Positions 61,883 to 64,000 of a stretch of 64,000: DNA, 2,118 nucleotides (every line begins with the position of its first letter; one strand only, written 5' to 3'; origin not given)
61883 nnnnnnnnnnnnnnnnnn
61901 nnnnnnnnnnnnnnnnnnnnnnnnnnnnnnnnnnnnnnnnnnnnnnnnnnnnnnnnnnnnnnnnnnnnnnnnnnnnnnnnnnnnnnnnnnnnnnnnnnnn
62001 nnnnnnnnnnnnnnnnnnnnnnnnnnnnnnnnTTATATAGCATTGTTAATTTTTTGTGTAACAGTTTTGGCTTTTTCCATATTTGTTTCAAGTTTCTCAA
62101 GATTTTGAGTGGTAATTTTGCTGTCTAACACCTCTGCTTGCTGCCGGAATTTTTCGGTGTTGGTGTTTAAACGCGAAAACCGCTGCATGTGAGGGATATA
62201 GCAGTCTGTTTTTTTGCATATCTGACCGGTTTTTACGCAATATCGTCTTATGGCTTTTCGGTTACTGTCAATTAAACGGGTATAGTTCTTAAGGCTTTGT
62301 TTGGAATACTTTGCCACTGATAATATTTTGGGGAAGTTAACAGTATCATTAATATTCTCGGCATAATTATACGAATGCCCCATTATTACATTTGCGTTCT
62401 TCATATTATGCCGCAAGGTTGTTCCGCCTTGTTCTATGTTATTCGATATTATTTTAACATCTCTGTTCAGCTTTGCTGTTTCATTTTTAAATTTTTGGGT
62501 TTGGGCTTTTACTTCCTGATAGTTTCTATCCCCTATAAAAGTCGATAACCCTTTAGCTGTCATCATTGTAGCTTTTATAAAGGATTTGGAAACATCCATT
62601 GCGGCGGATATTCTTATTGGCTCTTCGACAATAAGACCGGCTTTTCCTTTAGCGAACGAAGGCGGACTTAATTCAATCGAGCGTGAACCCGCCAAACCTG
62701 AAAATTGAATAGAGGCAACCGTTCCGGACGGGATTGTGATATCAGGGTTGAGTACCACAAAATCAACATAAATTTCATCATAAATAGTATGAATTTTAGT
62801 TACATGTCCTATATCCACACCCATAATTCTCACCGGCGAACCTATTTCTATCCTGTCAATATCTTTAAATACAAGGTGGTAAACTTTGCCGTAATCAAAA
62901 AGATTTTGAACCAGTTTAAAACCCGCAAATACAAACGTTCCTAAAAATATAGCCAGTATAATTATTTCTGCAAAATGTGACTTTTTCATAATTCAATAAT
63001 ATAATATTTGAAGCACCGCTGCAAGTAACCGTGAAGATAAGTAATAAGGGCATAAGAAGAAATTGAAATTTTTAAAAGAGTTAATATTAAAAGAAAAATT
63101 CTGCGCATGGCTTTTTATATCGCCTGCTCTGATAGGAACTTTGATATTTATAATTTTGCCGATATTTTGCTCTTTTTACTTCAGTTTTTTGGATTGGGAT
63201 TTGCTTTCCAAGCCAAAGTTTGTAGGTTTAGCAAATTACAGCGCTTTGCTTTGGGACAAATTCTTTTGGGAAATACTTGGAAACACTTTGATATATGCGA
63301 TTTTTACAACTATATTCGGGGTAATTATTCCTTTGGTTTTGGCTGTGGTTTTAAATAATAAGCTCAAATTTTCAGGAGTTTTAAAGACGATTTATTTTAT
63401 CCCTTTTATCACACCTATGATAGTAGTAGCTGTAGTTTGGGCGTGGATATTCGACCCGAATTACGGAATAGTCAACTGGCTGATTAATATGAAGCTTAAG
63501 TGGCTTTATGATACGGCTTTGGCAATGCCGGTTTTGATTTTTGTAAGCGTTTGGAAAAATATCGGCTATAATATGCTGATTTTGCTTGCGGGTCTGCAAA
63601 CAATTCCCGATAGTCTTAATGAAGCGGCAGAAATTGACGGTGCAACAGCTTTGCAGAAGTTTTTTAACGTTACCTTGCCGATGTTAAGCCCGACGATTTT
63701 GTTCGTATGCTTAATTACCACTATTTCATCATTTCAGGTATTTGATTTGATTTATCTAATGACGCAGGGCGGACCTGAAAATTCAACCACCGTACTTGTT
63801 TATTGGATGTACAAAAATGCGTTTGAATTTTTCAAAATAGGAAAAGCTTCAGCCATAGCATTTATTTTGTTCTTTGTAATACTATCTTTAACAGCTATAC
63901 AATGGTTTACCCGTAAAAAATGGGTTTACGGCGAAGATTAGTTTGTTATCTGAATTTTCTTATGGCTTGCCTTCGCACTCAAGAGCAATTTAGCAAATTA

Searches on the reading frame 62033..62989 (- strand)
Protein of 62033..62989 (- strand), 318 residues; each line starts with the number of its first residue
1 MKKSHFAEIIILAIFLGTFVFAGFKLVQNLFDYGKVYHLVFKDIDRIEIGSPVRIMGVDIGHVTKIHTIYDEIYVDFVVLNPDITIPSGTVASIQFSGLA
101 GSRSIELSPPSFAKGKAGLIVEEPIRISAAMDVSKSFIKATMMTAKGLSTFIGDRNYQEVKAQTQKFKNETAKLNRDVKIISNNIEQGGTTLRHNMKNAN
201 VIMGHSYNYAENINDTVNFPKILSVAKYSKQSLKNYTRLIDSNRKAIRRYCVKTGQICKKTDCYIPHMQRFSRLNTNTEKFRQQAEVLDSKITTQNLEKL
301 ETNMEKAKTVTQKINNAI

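Call 56: search_protein_families(library=pfam, proteins=[window:62033-62989:-], max_evalue=0.001)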
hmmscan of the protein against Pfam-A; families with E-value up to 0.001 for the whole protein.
window:62033-62989:- (318 aa): 1 family
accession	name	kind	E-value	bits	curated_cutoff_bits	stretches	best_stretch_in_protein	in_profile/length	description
PF02470.25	MlaD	-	1.1e-14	54.9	25.1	1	34-110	2-81/81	MlaD protein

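Call 73: find_encoding_contigs(protein=window:62033-62989:-, flank=10000, max_places=1)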
Protein window:62033-62989:- (318 aa): 1 contig read that carries it; 1 place shown.
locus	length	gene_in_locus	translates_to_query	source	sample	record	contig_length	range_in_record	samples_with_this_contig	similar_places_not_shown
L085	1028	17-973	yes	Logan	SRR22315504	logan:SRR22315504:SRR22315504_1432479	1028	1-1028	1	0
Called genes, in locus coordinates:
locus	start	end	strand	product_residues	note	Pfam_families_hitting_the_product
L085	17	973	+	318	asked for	PF02470:MlaD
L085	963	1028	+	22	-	?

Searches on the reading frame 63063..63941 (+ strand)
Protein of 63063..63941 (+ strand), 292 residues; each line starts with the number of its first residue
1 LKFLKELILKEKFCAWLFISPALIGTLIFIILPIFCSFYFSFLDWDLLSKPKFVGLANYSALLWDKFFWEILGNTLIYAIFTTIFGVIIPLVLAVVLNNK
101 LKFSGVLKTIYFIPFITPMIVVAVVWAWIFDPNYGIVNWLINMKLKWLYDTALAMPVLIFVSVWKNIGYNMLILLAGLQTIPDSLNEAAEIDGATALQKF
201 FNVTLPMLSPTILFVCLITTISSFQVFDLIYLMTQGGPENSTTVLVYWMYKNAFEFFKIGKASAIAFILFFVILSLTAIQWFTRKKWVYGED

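Call 71: find_encoding_contigs(protein=window:63063-63941:+, flank=10000, max_places=1)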
Protein window:63063-63941:+ (292 aa): no gene with exactly this product is on record in the collection.
